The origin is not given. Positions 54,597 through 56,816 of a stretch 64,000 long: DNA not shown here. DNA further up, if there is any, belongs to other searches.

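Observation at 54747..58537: Histidine kinase paired with a Ser/Thr kinase carrying two receiver domains, packed behind the liv amino-acid ABC operon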

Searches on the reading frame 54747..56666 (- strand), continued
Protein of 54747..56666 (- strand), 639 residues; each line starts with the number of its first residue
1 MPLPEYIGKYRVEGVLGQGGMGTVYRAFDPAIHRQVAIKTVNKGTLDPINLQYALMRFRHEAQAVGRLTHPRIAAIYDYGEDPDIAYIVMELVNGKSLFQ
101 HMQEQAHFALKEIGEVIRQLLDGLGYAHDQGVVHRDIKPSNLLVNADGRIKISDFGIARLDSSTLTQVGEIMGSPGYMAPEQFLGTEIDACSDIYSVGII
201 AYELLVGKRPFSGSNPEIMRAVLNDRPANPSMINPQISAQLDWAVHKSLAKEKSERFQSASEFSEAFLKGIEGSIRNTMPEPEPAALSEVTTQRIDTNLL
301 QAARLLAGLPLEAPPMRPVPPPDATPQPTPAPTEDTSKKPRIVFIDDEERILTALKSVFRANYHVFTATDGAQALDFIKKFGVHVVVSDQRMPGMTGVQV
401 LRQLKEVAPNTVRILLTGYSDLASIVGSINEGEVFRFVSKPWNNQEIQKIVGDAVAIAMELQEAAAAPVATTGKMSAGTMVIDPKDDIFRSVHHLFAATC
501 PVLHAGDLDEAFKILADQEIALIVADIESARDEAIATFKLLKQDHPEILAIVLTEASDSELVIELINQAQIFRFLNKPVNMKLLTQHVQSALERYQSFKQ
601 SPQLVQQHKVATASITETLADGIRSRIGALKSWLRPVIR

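Call 11: find_related_loci(query=window:54747-56666:-, collection=genome_contigs, flank=10000)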
Query window:54747-56666:- (639 aa) in genome_contigs; peptide patterns used: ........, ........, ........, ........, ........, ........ (x = any residue, [..] = any of these).
599 stretches matched a pattern (row limit reached: there are more); 575 encode a relative of the query (tblastn E <= 1e-3); the best 80 are kept; 80 distinct loci.
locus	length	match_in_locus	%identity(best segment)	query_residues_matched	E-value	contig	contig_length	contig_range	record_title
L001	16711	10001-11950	80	1-639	0e+0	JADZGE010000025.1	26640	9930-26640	MAG: Burkholderiales bacterium isolate SJ92 c_000000318796, whole genome shotgun sequence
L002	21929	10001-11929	76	1-639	0e+0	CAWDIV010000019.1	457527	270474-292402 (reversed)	MAG: uncultured beta proteobacterium isolate MFD04850.bin.2.27 genome assembly, contig: contig_33061, whole genome shotg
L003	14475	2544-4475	64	1-639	0e+0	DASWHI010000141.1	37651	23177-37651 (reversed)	MAG TPA_asm: Burkholderiales bacterium isolate SMAG_U2838 k141_1568639, whole genome shotgun sequence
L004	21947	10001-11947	63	1-639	0e+0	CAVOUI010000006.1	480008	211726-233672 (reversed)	MAG: uncultured beta proteobacterium isolate MFD10007.bin.2.149 genome assembly, contig: contig_12174, whole genome shot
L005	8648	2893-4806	62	1-634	0e+0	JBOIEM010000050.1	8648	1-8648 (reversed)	MAG: Burkholderiales bacterium isolate M3-S_metawrap_bin.58 k127_713768, whole genome shotgun sequence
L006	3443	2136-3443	67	1-430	0e+0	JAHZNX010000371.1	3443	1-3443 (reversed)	MAG: Betaproteobacteria bacterium isolate CR_Sed_300A_bin.43 scaffold_12945, whole genome shotgun sequence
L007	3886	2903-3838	80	1-312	3e-177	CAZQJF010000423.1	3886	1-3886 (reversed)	MAG TPA_asm: uncultured Streptomycetaceae bacterium isolate SRP136066_co1_153 genome assembly, contig: NODE_45587_length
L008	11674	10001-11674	76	1-578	0e+0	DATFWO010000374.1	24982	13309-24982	MAG TPA_asm: Burkholderiales bacterium isolate SMAG_U9493 k141_15972153, whole genome shotgun sequence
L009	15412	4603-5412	49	1-268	2e-80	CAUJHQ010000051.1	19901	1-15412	MAG: Pseudomonadota bacterium isolate KLAP34 genome assembly, contig: KLAP34_221977, whole genome shotgun sequence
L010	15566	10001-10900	46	4-288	5e-77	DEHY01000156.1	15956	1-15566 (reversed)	MAG TPA_asm: Competibacteraceae bacterium UBA2788 UBA2788_contig_8477, whole genome shotgun sequence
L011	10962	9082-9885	46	4-273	1e-74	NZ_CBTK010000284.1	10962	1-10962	Candidatus Contendobacter odensis Run_B_J11, whole genome shotgun sequence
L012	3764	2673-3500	47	4-275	2e-74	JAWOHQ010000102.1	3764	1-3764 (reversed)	MAG: Candidatus Competibacteraceae bacterium isolate CWP4-3.bin.49 k191_3607555, whole genome shotgun sequence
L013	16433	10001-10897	46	4-287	6e-74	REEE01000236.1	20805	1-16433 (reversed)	MAG: Candidatus Competibacteraceae bacterium isolate PLM2.Bin17 NODE_2944_length_20805_cov_29.8012, whole genome shotgun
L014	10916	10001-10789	48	3-263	3e-73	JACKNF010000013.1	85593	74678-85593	MAG: Gammaproteobacteria bacterium isolate HK-STAS-PROT-137 HK-STAS-PROT-137_13, whole genome shotgun sequence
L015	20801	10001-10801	48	3-267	2e-73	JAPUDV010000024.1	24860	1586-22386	MAG: Candidatus Competibacteraceae bacterium isolate labscale reactor_MAG8 NODE_1478_length_24860_cov_14.727716, whole g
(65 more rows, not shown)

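Call 22: search_solved_structures(query=window:54747-56666:-, max_evalue=0.00001)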
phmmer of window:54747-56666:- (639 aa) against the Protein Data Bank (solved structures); distinct sequences matched with E-value up to 0.00001: 2657 (the best 60 are shown).
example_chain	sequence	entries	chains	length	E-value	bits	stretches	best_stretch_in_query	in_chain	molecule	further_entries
1mru_A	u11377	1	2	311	7.4e-52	179.9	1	8-280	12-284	Probable serine/threonine-protein kinase pknB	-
3f61_A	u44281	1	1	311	1.5e-51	178.9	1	8-280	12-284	Serine/threonine-protein kinase pknB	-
5u94_A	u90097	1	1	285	1.7e-51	178.7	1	8-264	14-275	Serine/threonine-protein kinase PknB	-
6b2p_A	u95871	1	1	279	1.7e-51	178.7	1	8-264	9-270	Serine/threonine-protein kinase PknB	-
1o6y_A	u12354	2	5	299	2.2e-51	178.3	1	8-264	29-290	SERINE/THREONINE-PROTEIN KINASE PKNB | Probable serine/threonine-protein kinase pknB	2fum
4x3f_A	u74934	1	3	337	2.6e-51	178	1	7-299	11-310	Serine/threonine-protein kinase PknA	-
3f69_A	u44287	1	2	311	2.7e-51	178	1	8-280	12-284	Serine/threonine-protein kinase pknB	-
3ori_A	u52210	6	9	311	3.7e-51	177.6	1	8-280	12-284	Serine/threonine protein kinase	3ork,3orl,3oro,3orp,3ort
6i2p_A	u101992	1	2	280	8.5e-51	176.4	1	8-264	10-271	Serine/threonine-protein kinase PknB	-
3orm_A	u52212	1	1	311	9.3e-51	176.2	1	8-280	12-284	Serine/threonine protein kinase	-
6b2q_A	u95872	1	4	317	1.7e-50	175.3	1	7-278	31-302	Serine/threonine-protein kinase PknA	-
4ow8_A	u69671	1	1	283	2.8e-50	174.6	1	7-267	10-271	Serine/threonine-protein kinase PknA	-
9tmq_A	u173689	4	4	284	2.9e-50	174.6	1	7-267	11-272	Serine/threonine-protein kinase PknA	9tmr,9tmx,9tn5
9ymt_A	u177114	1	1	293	1e-47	166.2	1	9-265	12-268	Serine/Threonine Kinase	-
4eqm_A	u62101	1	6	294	1e-47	166.2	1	9-265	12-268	Protein kinase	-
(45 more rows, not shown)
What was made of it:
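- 55896..56639 (-): Hanks-type Ser/Thr kinase domain, residues 10-257. Closest solved relatives are PknB and PknA (E about 1e-51, call 22).
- Closest known: PknB/PknA-type bacterial Hanks kinases. Same: It has a TxT activation loop, which in that family is autophosphorylated after dimerisation (call 22; mechanism from general knowledge).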

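Call 25: find_encoding_contigs(protein=window:54747-56666:-, flank=10000, max_places=4)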
Protein window:54747-56666:- (639 aa): 13 contigs read that carry it; 4 places shown.
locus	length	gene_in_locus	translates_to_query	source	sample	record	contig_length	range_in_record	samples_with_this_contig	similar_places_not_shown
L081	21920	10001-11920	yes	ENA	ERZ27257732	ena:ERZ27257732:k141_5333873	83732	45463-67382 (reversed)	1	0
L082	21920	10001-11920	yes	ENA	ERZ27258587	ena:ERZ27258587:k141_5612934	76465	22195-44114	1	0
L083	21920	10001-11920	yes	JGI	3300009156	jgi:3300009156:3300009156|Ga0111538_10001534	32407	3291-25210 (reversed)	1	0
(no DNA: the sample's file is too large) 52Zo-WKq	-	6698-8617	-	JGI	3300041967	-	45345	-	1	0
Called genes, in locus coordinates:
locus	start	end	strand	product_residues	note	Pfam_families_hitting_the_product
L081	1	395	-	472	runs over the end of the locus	-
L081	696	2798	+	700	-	PF03190:Thioredox_DsbH, PF13899:Thioredoxin_7, PF13098:Thioredoxin_2 (faint)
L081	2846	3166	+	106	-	PF13442:Cytochrome_CBB3 (weak), PF00034:Cytochrom_C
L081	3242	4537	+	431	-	PF13433:Peripla_BP_5 (faint), PF13458:Peripla_BP_6, PF01094:ANF_receptor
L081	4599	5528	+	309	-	PF02653:BPD_transp_2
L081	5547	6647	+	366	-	PF02653:BPD_transp_2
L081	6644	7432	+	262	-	PF00005:ABC_tran, PF13304:AAA_21 (faint), PF12399:BCA_ABC_TP_C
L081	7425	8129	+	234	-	PF00005:ABC_tran, PF13304:AAA_21 (faint)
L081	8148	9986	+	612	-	PF19443:DAHL, PF00512:HisKA (faint), PF02518:HATPase_c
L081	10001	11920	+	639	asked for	PF00069:Pkinase, PF07714:PK_Tyr_Ser-Thr, PF03109:ABC1 (weak), PF00072:Response_reg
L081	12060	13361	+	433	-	PF07690:MFS_1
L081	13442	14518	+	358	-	PF25852:DUF6242_C (faint), PF14870:PSII_BNR (faint), PF24316:Tli3 (faint), PF13810:DUF4185 (faint), PF02012:BNR (faint), PF15902:Sortilin-Vps10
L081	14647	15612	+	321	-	PF03401:TctC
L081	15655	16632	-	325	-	PF03401:TctC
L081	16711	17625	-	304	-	PF01218:Coprogen_oxidas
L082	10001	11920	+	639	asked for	PF00069:Pkinase, PF07714:PK_Tyr_Ser-Thr, PF03109:ABC1 (weak), PF00072:Response_reg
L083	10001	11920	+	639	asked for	PF00069:Pkinase, PF07714:PK_Tyr_Ser-Thr, PF03109:ABC1 (weak), PF00072:Response_reg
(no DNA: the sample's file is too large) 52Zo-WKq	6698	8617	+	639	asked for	PF00069:Pkinase, PF07714:PK_Tyr_Ser-Thr, PF03109:ABC1 (weak), PF00072:Response_reg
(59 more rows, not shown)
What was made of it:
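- Checked: The liv genes are separate genes K-H-M-G-F (gene calls on identical contigs, call 25).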

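Call 36: search_protein_representatives(protein=window:54747-56666:-)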
Query: 639 residues. Proteins with E-value up to 0.001 (for the whole library): 1425860; up to 1e-10: 926811; up to 1e-30: 356894. The best 150 are listed.
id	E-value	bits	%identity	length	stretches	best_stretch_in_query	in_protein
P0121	1.3e-217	740.5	56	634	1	1-614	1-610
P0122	2.5e-201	686.7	54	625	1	1-623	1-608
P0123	5.4e-183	626.2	37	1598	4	5-271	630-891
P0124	4.0e-178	610.1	49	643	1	1-611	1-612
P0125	5.4e-175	599.8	47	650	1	4-630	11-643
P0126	8.5e-172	589.2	47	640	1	3-612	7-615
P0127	1.8e-170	584.9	46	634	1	6-609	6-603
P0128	2.3e-168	577.9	48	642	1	5-617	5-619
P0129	6.0e-163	560.0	34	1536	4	6-266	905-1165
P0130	9.3e-160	549.4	45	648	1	2-631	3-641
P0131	1.4e-159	548.8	50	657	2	2-269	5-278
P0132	3.7e-159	547.5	43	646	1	6-622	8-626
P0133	1.1e-154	532.6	44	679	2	318-631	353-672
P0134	1.7e-153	528.8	31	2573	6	6-266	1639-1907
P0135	9.6e-153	526.3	47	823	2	3-277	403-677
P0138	2.5e-135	468.7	43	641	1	6-615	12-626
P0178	7.7e-102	358.2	35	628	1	4-616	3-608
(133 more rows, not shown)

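Call 39: find_encoding_contigs(protein=P0125, flank=10000, max_places=3)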
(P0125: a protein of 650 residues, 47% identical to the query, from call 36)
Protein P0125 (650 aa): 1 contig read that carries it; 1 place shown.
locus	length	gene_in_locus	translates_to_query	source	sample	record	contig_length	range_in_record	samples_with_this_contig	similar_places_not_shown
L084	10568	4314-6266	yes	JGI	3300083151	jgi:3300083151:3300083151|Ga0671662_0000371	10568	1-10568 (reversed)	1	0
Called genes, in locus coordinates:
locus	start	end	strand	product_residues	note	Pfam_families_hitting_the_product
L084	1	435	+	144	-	?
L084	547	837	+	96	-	PF07769:PsiF_repeat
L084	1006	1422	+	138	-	-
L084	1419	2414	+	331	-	PF01408:GFO_IDH_MocA, PF22725:GFO_IDH_MocA_C3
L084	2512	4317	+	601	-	PF19443:DAHL, PF00512:HisKA (weak), PF02518:HATPase_c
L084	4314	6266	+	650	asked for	PF00069:Pkinase, PF07714:PK_Tyr_Ser-Thr, PF00072:Response_reg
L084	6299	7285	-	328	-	PF00294:PfkB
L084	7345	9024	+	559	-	PF00732:GMC_oxred_N, PF05199:GMC_oxred_C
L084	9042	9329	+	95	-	PF07045:DUF1330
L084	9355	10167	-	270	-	PF01261:AP_endonuc_2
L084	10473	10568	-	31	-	?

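Call 40: find_encoding_contigs(protein=P0121, flank=8000, max_places=2)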
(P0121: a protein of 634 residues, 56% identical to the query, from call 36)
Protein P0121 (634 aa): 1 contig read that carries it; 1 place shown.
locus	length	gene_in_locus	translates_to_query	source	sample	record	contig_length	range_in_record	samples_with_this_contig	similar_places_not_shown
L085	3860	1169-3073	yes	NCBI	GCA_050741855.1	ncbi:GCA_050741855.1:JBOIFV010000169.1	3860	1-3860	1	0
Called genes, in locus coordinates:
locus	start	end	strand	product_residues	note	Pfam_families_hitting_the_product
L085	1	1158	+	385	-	PF00512:HisKA (faint), PF02518:HATPase_c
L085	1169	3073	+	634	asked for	PF00069:Pkinase, PF07714:PK_Tyr_Ser-Thr, PF00072:Response_reg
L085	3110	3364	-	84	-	-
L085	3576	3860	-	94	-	PF00873:ACR_tran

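Call 41: find_encoding_contigs(protein=P0132, flank=8000, max_places=2)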
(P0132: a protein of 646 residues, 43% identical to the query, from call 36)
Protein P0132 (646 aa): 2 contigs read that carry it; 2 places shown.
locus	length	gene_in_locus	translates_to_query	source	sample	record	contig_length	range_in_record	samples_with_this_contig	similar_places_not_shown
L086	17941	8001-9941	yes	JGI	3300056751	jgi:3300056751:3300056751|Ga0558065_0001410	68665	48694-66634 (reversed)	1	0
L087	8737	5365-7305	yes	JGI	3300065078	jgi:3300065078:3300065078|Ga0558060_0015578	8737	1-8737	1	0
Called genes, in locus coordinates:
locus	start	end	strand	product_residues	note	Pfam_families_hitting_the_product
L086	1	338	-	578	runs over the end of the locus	PF25323:6TM_PilS, PF08448:PAS_4 (faint), PF00512:HisKA, PF02518:HATPase_c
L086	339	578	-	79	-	-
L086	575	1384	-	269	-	PF01578:Cytochrom_C_asm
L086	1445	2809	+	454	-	PF02881:SRP54_N, PF00448:SRP54, PF06414:Zeta_toxin (weak), PF02978:SRP_SPB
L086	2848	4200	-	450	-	PF00919:UPF0004, PF04055:Radical_SAM, PF01938:TRAM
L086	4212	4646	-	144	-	-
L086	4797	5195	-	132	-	-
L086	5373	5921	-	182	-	PF00210:Ferritin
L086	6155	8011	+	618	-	PF19443:DAHL, PF00512:HisKA (weak), PF02518:HATPase_c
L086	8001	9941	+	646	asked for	PF00069:Pkinase, PF07714:PK_Tyr_Ser-Thr, PF00072:Response_reg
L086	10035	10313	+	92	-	-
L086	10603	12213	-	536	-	PF00092:VWA, PF13519:VWA_2 (weak), PF25106:VWA_4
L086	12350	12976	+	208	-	PF04542:Sigma70_r2, PF08281:Sigma70_r4_2, PF04545:Sigma70_r4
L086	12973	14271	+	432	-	-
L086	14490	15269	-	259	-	PF00378:ECH_1, PF16113:ECH_2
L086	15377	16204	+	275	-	PF00378:ECH_1, PF16113:ECH_2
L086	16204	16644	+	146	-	PF03061:4HBT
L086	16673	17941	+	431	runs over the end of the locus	PF00501:AMP-binding, PF14535:AMP-binding_C_2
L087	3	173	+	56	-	?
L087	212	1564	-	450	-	PF00919:UPF0004, PF04055:Radical_SAM, PF01938:TRAM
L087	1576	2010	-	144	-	-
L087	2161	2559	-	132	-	-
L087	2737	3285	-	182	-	PF00210:Ferritin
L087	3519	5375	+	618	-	PF19443:DAHL, PF00512:HisKA (weak), PF02518:HATPase_c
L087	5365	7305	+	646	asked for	PF00069:Pkinase, PF07714:PK_Tyr_Ser-Thr, PF00072:Response_reg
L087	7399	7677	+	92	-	-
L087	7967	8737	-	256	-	?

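Call 42: find_encoding_contigs(protein=P0138, flank=8000, max_places=2)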
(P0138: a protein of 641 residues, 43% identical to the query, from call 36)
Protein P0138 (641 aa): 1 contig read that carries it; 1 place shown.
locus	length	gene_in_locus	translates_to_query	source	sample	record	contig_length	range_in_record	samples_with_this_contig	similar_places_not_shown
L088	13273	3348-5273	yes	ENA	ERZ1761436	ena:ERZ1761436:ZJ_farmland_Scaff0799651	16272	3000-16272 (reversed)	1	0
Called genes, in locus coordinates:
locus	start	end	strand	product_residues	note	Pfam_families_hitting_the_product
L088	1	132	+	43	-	?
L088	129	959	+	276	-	PF00005:ABC_tran, PF13304:AAA_21 (faint), PF12399:BCA_ABC_TP_C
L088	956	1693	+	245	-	PF00005:ABC_tran, PF13304:AAA_21 (weak)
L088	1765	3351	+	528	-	PF02518:HATPase_c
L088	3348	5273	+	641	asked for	PF00069:Pkinase, PF07714:PK_Tyr_Ser-Thr, PF01636:APH (weak), PF00072:Response_reg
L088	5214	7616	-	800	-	PF14827:dCache_3, PF00672:HAMP, PF00990:GGDEF, PF00563:EAL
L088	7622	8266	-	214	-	PF13620:CarboxypepD_reg (faint)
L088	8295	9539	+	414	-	PF13372:Alginate_exp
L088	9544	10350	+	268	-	PF12787:EcsC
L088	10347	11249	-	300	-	PF02678:Pirin, PF05726:Pirin_C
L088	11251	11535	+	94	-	PF07045:DUF1330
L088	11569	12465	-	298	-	PF01218:Coprogen_oxidas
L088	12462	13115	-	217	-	PF04307:YdjM (weak)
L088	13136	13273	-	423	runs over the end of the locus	PF02844:GARS_N, PF01071:GARS_A, PF02843:GARS_C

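Call 43: find_encoding_contigs(protein=P0178, flank=8000, max_places=2)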
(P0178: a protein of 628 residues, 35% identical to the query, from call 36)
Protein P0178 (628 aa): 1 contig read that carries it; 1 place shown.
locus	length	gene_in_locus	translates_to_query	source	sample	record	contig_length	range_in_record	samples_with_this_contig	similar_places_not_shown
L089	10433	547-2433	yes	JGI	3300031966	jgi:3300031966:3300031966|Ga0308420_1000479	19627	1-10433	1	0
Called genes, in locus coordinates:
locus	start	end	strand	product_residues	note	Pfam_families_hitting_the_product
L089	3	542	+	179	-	?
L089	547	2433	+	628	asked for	PF00069:Pkinase, PF07714:PK_Tyr_Ser-Thr, PF00072:Response_reg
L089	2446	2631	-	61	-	PF00301:Rubredoxin, PF21349:RUBY_RBDX (faint)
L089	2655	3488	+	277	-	PF08543:Phos_pyr_kin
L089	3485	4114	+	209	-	PF02581:TMP-TENI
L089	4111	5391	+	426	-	PF00202:Aminotran_3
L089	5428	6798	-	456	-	PF03448:MgtE_N, PF00571:CBS (weak), PF01769:MgtE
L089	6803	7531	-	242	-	PF00912:Transgly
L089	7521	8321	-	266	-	PF08501:Shikimate_dh_N, PF01488:Shikimate_DH (weak), PF18317:SDH_C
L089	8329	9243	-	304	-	PF03544:TonB_C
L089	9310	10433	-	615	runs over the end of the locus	PF00773:RNB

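Call 66: predict_structure(alignment_id=A2)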
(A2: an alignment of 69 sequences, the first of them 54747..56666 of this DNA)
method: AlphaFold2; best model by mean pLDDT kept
length: 639 residues; sequences in the alignment: 69
mean_pLDDT: 72.6   pTM: 0.50
mean pLDDT of the five models: 72.6, 71.5, 70.9, 67.8, 65.6
residues with pLDDT >= 90: 98; 70-90: 308; 50-70: 142; < 50: 91
segments of 3 or more residues with pLDDT < 50: 64-76, 78-80, 155-173, 281-295, 313-337, 608-615, 636-639
pLDDT, mean of each block of 10 residues (from residue 1): 76 75 78 74 73 63 48 44 69 72 81 93 80 71 76 50 32 64 72 93 91 77 87 90 96 92 96 80 43 54 69 40 34 47 88 84 89 86 86 78 81 72 54 67 77 77 62 78 89 88 91 90 79 74 81 65 58 71 81 80 59 51 75 55
secondary structure, 60 per line:
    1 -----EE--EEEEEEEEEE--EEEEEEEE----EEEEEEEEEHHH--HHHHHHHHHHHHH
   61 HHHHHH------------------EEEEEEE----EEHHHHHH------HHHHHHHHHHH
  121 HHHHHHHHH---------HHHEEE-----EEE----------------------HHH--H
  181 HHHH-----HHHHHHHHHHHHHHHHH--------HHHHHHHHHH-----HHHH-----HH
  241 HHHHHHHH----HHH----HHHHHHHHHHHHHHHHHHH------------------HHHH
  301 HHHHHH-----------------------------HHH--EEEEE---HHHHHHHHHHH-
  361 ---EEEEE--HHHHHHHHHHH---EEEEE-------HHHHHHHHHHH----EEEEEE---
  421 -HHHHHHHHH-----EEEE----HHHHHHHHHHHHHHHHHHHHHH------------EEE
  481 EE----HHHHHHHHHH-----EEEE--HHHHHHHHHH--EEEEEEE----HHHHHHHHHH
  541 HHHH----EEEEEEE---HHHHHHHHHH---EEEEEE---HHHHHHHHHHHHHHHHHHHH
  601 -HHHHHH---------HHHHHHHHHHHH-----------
elements in order: E10-19 E22-29 E34-42 H48-66 E85-91 H98-103 H110-129 E142-144 E150-152 H180-184 H190-206 H215-224 H230-233 H239-248 H260-278 H297-306 E341-345 H349-359 E364-368 H371-381 E385-389 H397-407 E412-417 H422-430 E436-439 H444-465 E478-482 H487-496 E502-505 H508-517 E520-526 H531-544 E549-555 H559-568 E572-577 H581-600 H602-607 H617-628
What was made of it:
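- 54750..54881 (-): C-terminal helical tail, residues 596-639, with invariant W633. Helices at 581-607 and 617-628 (call 66).
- The full-length AF2 model gives no confident inter-domain geometry (pTM 0.50, call 66).
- Tried and rejected: The full-length AF2 model (call 66) folds the three domains but gives no confident inter-domain arrangement, so I drew no autoinhibition geometry from it.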
